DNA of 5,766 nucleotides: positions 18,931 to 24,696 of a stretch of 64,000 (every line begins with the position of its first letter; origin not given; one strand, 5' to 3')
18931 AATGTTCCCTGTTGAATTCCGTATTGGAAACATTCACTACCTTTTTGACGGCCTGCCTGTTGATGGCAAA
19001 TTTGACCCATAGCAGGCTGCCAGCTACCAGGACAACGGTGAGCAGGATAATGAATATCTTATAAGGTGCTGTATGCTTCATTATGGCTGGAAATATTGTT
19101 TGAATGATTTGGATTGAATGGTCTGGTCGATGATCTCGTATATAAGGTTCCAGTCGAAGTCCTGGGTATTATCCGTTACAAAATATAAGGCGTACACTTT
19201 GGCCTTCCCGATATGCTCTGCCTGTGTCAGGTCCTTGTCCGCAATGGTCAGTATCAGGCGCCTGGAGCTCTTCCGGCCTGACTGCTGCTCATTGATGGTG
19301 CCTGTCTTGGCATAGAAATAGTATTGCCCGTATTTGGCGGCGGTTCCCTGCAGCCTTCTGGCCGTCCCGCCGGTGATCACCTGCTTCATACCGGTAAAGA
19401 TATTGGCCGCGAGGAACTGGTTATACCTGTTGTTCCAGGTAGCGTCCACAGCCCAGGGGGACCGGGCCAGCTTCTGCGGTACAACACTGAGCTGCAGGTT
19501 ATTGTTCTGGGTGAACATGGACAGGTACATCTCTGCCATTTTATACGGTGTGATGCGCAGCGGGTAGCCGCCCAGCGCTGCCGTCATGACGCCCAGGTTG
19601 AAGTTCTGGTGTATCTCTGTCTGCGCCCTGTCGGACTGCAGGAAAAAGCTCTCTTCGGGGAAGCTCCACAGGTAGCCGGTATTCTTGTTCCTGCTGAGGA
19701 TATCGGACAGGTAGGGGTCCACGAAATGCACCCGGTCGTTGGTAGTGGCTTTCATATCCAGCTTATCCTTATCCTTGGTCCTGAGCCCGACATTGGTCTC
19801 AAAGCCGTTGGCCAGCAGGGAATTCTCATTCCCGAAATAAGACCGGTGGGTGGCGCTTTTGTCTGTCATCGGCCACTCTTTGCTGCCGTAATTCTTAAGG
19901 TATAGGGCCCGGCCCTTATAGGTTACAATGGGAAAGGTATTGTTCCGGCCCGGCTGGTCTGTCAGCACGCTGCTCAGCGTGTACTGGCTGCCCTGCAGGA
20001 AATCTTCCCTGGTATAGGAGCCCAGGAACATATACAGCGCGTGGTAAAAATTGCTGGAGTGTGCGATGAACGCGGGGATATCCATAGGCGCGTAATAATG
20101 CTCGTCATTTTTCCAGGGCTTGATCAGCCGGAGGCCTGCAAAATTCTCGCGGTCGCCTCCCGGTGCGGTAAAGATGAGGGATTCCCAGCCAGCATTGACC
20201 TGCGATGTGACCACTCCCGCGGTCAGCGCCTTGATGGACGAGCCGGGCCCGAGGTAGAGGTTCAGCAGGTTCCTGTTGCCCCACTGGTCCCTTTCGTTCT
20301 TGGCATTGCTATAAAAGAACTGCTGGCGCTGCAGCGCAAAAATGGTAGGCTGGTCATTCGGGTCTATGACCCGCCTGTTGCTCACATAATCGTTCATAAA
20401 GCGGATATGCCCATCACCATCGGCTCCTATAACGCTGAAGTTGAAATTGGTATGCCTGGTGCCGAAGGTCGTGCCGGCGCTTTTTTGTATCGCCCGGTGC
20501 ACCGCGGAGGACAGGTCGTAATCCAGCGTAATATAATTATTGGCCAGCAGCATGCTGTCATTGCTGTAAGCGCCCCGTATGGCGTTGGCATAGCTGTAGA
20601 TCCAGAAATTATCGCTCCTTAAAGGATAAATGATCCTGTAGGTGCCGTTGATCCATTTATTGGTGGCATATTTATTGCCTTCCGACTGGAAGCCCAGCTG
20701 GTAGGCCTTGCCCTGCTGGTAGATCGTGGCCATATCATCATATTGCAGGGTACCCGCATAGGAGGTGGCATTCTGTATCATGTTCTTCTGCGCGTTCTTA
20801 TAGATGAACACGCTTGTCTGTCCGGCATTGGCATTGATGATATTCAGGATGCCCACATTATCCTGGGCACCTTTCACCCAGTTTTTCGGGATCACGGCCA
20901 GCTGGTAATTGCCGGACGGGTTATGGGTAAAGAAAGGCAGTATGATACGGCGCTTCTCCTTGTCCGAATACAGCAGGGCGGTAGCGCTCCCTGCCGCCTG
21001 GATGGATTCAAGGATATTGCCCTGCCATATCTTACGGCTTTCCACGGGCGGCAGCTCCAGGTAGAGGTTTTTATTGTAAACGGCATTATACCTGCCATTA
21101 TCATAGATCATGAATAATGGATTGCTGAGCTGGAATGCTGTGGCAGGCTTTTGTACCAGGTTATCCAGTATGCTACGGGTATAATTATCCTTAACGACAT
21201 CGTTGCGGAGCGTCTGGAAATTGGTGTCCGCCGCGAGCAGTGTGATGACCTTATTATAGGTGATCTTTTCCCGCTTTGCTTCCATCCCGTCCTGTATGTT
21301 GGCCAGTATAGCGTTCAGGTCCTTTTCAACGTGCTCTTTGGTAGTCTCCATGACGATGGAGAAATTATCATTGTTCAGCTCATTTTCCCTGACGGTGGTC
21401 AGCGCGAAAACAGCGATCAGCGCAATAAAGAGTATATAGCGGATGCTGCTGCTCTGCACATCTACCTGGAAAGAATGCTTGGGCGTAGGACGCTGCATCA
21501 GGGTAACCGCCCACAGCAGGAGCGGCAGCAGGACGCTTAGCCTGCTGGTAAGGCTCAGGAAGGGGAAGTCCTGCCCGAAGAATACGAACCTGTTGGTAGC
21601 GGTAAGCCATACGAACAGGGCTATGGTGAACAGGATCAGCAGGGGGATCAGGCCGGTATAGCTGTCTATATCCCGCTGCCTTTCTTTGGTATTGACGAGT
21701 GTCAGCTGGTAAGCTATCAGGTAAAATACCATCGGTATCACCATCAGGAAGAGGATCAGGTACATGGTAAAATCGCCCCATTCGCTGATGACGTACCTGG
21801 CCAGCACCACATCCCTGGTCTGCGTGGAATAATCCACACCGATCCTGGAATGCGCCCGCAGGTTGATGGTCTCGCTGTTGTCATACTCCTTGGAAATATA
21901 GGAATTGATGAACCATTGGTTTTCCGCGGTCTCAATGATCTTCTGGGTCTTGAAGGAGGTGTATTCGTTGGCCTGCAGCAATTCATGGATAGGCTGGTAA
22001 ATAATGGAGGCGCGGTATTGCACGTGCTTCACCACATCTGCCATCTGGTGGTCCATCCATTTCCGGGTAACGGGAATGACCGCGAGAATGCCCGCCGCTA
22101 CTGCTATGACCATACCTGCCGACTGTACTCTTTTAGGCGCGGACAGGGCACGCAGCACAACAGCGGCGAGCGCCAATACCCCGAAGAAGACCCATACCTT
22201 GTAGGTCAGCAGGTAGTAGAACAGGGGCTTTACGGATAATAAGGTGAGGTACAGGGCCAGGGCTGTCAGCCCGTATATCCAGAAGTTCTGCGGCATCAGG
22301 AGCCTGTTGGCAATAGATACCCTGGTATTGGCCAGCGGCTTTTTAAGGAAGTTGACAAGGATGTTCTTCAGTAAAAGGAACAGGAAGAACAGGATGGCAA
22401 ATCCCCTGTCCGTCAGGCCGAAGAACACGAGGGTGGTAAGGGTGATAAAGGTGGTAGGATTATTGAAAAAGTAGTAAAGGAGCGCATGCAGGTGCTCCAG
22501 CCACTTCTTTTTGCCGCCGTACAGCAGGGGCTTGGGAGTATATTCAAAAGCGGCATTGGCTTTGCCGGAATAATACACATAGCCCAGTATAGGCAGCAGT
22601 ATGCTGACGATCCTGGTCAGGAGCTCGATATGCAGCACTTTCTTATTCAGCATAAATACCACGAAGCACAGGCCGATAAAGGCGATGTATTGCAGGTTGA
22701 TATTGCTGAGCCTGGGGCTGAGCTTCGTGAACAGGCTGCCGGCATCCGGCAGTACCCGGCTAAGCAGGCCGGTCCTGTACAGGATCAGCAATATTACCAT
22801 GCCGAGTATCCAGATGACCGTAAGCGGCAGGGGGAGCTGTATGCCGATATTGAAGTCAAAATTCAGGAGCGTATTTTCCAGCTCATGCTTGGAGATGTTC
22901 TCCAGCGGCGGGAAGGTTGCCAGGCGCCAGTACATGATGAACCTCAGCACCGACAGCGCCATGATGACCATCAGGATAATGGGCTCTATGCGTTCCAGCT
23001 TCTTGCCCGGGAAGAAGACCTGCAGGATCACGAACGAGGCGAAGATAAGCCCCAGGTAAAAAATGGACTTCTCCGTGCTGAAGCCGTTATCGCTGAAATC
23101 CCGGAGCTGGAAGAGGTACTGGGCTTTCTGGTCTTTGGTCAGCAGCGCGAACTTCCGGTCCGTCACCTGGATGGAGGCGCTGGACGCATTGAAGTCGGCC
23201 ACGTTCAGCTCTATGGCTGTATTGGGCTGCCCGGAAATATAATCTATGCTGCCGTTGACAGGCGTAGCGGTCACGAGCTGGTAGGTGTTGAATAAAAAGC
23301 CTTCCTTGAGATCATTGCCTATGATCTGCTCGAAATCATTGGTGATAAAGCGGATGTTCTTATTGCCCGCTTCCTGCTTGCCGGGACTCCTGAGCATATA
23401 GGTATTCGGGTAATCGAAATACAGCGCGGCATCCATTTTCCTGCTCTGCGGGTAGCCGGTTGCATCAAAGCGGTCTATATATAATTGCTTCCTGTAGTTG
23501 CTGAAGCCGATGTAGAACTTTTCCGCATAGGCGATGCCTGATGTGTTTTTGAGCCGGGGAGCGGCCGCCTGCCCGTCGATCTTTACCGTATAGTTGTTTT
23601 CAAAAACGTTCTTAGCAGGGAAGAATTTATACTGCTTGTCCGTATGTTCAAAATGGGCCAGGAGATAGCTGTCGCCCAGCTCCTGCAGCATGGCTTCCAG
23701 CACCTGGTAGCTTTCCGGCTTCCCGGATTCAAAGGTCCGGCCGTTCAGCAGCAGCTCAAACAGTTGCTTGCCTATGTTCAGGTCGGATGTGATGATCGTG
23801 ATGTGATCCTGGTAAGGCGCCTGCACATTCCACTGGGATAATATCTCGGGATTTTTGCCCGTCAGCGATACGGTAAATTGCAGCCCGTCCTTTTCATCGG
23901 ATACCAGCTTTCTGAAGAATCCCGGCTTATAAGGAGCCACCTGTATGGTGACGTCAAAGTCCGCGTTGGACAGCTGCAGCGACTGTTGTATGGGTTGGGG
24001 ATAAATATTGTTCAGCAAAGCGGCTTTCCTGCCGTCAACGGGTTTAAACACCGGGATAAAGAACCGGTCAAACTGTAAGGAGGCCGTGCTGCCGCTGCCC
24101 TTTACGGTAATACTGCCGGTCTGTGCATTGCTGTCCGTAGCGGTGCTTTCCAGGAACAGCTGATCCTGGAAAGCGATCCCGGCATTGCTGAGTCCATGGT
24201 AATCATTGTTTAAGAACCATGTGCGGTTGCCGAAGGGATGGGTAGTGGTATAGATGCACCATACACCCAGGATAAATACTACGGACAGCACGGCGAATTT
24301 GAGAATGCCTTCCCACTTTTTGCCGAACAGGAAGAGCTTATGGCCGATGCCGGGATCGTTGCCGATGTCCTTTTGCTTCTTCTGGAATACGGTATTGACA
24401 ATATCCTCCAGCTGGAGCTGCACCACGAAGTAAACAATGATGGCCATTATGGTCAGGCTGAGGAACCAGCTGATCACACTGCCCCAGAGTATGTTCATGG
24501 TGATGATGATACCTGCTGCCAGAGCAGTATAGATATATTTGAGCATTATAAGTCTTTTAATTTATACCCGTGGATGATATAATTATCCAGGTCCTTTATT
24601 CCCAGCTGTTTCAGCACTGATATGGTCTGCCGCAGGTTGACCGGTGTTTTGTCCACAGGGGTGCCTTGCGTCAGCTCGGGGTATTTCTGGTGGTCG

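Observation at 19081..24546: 1821-aa single polypeptide combining a large N-terminal domain, ~14 TM helices with SEDS-like segments, and a class-B-PBP-like transpeptidase domain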

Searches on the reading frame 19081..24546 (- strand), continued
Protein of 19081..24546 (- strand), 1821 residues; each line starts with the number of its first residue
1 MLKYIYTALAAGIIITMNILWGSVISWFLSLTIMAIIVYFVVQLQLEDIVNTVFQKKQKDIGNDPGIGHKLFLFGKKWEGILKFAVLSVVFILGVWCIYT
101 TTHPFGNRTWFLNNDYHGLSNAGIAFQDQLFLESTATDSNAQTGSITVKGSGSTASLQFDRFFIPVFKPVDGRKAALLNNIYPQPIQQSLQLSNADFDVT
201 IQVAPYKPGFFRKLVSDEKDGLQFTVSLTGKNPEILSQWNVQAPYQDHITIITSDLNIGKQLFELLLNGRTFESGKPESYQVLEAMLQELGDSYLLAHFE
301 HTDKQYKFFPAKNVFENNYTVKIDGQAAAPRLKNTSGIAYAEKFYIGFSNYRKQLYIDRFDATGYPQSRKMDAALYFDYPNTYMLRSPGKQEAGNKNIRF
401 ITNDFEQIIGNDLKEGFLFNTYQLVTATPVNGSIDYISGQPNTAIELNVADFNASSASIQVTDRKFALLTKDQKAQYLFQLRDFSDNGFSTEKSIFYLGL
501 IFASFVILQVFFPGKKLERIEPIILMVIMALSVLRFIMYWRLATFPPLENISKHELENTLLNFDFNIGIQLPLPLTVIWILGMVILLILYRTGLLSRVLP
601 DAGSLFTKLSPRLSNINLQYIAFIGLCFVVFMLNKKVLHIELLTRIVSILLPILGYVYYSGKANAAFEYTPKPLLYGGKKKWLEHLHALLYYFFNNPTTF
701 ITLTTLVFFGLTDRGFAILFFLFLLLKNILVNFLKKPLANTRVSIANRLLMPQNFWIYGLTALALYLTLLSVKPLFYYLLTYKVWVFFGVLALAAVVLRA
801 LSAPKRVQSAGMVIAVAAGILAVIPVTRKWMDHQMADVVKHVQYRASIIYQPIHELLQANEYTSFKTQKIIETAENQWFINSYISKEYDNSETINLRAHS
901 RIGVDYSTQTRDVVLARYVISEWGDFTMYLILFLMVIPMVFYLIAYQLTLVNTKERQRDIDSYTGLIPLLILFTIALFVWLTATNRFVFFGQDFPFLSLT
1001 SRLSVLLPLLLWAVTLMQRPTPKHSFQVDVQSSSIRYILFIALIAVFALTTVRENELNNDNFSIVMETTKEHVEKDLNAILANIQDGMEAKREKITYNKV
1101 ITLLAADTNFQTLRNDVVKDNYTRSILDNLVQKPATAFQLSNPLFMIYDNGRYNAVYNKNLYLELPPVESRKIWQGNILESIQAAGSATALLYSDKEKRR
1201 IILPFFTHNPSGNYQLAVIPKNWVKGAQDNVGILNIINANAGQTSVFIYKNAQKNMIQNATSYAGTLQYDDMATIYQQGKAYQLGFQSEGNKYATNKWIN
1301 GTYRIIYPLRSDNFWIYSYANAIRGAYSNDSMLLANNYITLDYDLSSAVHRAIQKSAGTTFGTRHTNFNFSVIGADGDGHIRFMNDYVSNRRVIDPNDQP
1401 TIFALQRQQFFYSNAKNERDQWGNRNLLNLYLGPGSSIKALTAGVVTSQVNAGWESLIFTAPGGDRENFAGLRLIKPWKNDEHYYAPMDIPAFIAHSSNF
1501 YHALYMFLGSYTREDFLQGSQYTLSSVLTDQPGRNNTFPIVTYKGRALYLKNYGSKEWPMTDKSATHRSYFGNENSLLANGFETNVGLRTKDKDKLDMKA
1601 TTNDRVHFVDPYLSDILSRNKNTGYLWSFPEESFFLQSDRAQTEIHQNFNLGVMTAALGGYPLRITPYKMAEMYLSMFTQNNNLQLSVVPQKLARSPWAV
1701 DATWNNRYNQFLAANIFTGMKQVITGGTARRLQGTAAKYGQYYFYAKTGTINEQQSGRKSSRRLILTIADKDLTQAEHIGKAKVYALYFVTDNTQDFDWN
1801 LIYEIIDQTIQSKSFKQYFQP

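Call 46: search_protein_families(library=pfam, proteins=[P0048, P0047, P0039], max_evalue=0.1)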
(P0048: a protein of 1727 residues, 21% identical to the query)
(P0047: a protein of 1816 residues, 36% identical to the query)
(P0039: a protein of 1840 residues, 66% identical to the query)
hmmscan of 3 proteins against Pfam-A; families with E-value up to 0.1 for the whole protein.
P0048 (1727 aa): 0 families

P0047 (1816 aa): 0 families

P0039 (1840 aa): 1 family
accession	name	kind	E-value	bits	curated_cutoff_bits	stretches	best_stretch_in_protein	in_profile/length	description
PF00905.27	Transpeptidase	-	9.4e-06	25.5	22.1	1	1681-1781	159-250/299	Penicillin binding protein transpeptidase domain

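Call 106: find_encoding_contigs(protein=P0048, flank=10000, max_places=2)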
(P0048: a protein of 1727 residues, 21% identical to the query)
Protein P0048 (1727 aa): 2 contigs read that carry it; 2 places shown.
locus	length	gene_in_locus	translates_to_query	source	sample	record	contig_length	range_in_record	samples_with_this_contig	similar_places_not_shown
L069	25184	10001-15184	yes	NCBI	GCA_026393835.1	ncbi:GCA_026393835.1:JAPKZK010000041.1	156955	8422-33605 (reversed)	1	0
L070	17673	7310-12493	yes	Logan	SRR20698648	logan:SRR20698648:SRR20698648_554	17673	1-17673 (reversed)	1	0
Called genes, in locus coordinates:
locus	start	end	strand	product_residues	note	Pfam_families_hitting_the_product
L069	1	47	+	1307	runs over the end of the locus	PF00905:Transpeptidase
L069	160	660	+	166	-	-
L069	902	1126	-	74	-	-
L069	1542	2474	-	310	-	PF04754:Transposase_31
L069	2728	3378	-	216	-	-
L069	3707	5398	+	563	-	-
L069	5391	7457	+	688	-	PF00012:HSP70 (faint)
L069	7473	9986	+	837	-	-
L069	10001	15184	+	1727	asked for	-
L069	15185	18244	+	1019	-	PF00069:Pkinase, PF07714:PK_Tyr_Ser-Thr, PF03109:ABC1 (weak), PF17667:Pkinase_fungal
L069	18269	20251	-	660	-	PF00069:Pkinase, PF03109:ABC1, PF07714:PK_Tyr_Ser-Thr, PF03781:FGE-sulfatase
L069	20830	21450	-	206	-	PF27070:HTH_Rpn_C (weak)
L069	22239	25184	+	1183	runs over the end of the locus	PF02463:SMC_N, PF13476:AAA_23, PF13555:AAA_29 (faint), PF13304:AAA_21 (weak)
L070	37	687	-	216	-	-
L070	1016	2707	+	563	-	-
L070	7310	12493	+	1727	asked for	-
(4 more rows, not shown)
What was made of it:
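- In Aminicenantes the neighbouring genes encode Ser/Thr kinases, which hints at signalling (call 106).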

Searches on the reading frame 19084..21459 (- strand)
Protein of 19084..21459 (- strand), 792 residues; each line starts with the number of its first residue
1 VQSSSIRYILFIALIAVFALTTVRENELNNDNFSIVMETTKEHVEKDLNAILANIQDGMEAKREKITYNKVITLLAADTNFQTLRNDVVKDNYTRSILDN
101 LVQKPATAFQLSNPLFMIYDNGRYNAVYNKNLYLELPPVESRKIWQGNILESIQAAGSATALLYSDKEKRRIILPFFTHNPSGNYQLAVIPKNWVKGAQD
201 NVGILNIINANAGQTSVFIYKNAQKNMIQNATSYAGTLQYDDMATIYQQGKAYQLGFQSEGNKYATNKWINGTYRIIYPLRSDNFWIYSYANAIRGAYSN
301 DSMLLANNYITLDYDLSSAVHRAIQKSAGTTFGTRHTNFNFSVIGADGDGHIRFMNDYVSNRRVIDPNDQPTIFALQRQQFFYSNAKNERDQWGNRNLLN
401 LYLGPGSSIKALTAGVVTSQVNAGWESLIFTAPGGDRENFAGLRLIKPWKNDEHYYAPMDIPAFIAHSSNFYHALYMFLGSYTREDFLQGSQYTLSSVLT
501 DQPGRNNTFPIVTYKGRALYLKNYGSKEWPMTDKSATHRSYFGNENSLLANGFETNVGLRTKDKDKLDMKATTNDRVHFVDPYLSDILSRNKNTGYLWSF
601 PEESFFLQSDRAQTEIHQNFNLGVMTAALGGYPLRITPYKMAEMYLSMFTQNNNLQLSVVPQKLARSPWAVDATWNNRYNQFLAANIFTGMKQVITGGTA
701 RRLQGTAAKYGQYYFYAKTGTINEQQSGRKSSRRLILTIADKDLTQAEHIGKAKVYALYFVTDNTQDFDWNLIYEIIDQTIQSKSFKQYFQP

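Call 47: predict_structure(alignment_id=A5)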
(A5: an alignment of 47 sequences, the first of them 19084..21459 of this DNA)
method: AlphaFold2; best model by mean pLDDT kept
length: 792 residues; sequences in the alignment: 47
mean_pLDDT: 80.9   pTM: 0.75
mean pLDDT of the five models: 80.9, 77.2, 76.6, 76.4, 74.5
residues with pLDDT >= 90: 307; 70-90: 322; 50-70: 89; < 50: 74
segments of 3 or more residues with pLDDT < 50: 1-3, 15-34, 132-141, 380-388, 565-579, 592-600, 725-727
pLDDT, mean of each block of 10 residues (from residue 1): 50 48 31 57 89 91 88 92 89 84 82 75 79 39 73 66 82 87 85 79 80 70 64 67 80 81 78 75 80 73 78 92 92 87 94 89 81 69 46 68 88 97 96 90 91 85 95 95 94 94 89 94 87 69 91 93 54 43 62 45 81 89 90 90 97 89 86 96 98 95 96 97 60 94 98 97 90 98 93 74
secondary structure, 60 per line:
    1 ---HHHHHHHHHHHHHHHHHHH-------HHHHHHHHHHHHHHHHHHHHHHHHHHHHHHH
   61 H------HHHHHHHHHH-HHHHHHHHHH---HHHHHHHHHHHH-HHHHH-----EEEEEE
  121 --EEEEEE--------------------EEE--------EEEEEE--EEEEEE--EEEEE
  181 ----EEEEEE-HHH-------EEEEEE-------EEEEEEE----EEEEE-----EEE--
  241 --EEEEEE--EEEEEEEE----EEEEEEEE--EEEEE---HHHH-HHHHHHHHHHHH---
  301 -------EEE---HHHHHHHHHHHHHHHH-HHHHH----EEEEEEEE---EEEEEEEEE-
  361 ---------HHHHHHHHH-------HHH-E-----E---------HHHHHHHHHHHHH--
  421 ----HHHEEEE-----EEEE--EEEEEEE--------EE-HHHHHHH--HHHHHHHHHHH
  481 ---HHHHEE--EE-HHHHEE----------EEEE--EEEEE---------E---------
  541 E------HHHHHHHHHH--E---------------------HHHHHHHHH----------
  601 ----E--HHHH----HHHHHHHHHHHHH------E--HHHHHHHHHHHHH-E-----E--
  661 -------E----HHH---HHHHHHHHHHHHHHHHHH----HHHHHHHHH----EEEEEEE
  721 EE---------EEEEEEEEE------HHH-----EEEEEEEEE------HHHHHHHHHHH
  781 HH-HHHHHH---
elements in order (helices of 4 or more, strands of 3 or more residues): H4-22 H30-61 H68-77 H79-88 H92-103 H105-109 E115-120 E123-128 E149-151 E160-165 E168-173 E176-180 E185-190 E202-207 E215-221 E226-230 E236-238 E243-248 E251-258 E263-270 E273-277 H281-284 H286-297 E308-310 H314-329 H331-335 E340-347 E351-359 H370-378 H406-418 E428-431 E437-440 E443-449 H461-467 H470-480 H484-487 H495-498 E511-514 E517-521 H548-557 H582-590 H608-611 H616-628 H638-650 H679-696 H701-709 E714-722 E732-740 E755-763 H770-782 H784-789
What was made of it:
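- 20527..21381 (-): Residues about 1056-1340: helical plus large beta-rich region where a bPBP pedestal would lie (boundaries approximate). AF2 secondary structure (call 47).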

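Call 50: fold_search(model_id=the predicted structure, library=pdb)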
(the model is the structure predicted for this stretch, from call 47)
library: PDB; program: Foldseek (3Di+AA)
matches with E <= 10: 629; with E <= 0.001: 158
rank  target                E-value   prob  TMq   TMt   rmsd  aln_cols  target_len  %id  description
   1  7ono                  1.1e-10  1.00  0.35  0.65   6.8       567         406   13  Crystal structure of PBP3 transpeptidase domain from E. coli (released 2021-08-04)
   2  7onn                  5.5e-10  1.00  0.33  0.61  10.2       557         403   14  Crystal structure of PBP3 transpeptidase domain from E. coli in complex with AIC499 (released 2021-08-04)
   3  7ly1                  6.1e-10  1.00  0.33  0.53  12.3       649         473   10  Crystal structure of Pseudomonas aeruginosa PBP3 in complex with vaborbactam (released 2021-09-01)
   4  3ue3                  6.4e-10  1.00  0.38  0.64   5.8       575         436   15  Crystal structure of Acinetobacter baumanni PBP3 (released 2011-12-14)
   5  5df7_B                6.7e-10  1.00  0.34  0.52  11.7       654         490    9  CRYSTAL STRUCTURE OF PENICILLIN-BINDING PROTEIN 3 FROM PSEUDOMONAS AERUGINOSA IN COMPLEX WITH AZLOCILLIN (released 2016-01-13)
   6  5df8_B                7.0e-10  1.00  0.32  0.50  11.4       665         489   10  CRYSTAL STRUCTURE OF PENICILLIN-BINDING PROTEIN 3 FROM PSEUDOMONAS AERUGINOSA IN COMPLEX WITH CEFOPERAZONE (released 2016-01-13)
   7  7onk_A                1.2e-09  1.00  0.32  0.47  13.6       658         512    9  Crystal structure of PBP3 from P. aeruginosa in complex with AIC499 (released 2021-08-04)
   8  5ksh_A                1.3e-09  1.00  0.36  0.59   6.3       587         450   12  Crystal structure of penicillin-binding protein 2 from Neisseria gonorrhoeae containing an A501T mutation associated w (released 2017-03-01)
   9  3eqv_A                1.3e-09  1.00  0.35  0.60   6.7       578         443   12  Crystal structure of penicillin-binding protein 2 from Neisseria gonorrhoeae containing four mutations associated with (released 2008-10-21)
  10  5ksh_B                1.5e-09  1.00  0.37  0.64   6.2       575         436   12  Crystal structure of penicillin-binding protein 2 from Neisseria gonorrhoeae containing an A501T mutation associated w (released 2017-03-01)
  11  3equ_B                1.5e-09  1.00  0.37  0.66   6.0       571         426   12  Crystal structure of penicillin-binding protein 2 from Neisseria gonorrhoeae (released 2008-10-21)
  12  5m19_A                1.7e-09  1.00  0.35  0.43  20.1       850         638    9  Crystal structure of PBP2a from MRSA in the presence of Oxacillin ligand (released 2017-02-08)
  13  5df7_A                3.2e-09  1.00  0.34  0.50  10.6       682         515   10  CRYSTAL STRUCTURE OF PENICILLIN-BINDING PROTEIN 3 FROM PSEUDOMONAS AERUGINOSA IN COMPLEX WITH AZLOCILLIN (released 2016-01-13)
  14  6mki                  3.9e-09  1.00  0.29  0.50  12.5       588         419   12  Crystal structure of penicillin-binding protein 4 (PBP4) from Enterococcus faecalis in the ceftaroline-bound form (released 2018-10-31)
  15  3eqv_B                4.6e-09  1.00  0.36  0.64   6.0       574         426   12  Crystal structure of penicillin-binding protein 2 from Neisseria gonorrhoeae containing four mutations associated with (released 2008-10-21)
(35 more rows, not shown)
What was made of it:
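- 20527..21381 (-): Foldseek alignments to full-length PBP3 and PBP2a span 560-870 columns (call 50).
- bPBP fold: AF2 pLDDT 80.9 (call 47); 50 of 50 top Foldseek PDB hits are class B PBPs, E about 1e-10, target TM-score up to 0.66 (call 50).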
